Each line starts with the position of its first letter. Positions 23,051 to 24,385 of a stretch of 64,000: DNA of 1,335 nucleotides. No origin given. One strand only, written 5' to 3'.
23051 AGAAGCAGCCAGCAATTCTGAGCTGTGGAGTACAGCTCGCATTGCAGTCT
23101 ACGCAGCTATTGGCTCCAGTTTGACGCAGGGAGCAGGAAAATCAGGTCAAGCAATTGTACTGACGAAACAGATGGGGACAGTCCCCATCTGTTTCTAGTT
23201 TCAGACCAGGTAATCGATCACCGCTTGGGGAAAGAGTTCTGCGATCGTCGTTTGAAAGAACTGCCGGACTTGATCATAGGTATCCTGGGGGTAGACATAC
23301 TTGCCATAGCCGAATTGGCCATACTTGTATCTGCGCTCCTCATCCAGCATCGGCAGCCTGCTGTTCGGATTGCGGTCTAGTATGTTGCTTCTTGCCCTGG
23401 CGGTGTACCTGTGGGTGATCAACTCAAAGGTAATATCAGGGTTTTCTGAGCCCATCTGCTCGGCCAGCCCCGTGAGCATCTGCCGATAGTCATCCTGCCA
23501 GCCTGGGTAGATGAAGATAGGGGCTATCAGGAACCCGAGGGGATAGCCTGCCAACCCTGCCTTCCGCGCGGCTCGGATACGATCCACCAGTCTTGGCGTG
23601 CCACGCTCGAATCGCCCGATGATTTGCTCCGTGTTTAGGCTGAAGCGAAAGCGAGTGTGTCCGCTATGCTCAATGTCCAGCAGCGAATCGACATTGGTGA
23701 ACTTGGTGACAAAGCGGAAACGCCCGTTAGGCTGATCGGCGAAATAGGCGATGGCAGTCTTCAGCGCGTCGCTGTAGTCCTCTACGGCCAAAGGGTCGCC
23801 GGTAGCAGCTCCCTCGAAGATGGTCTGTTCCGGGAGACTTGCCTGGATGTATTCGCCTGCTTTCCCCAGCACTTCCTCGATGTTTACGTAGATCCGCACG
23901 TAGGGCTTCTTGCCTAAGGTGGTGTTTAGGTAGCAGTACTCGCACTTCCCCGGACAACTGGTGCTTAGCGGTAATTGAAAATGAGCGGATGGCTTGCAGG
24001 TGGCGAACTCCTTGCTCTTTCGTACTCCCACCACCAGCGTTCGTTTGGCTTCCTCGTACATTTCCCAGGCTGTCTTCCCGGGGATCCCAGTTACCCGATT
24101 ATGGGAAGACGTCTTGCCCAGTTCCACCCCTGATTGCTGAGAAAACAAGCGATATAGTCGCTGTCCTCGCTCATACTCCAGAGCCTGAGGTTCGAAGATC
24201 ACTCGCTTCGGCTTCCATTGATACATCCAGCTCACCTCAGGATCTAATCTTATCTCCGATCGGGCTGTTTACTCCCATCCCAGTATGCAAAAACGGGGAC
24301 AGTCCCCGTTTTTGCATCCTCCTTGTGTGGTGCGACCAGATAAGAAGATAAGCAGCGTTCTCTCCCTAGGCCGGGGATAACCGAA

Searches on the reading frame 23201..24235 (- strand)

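Call 39: search_protein_families(library=ncbifam, proteins=[window:23201-24235:-], max_evalue=0.00001)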
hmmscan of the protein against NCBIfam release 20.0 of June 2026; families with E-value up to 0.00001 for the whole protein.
window:23201-24235:- (344 aa): 2 families
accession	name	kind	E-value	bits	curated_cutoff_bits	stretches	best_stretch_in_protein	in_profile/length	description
TIGR04070.1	photo_TT_lyase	equivalog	5.4e-153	508.9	400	1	8-344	2-338/338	spore photoproduct lyase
TIGR03886.1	lyase_spl_fam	equivalog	1.5e-31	109.8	437.55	1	10-342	2-344/346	spore photoproduct lyase family protein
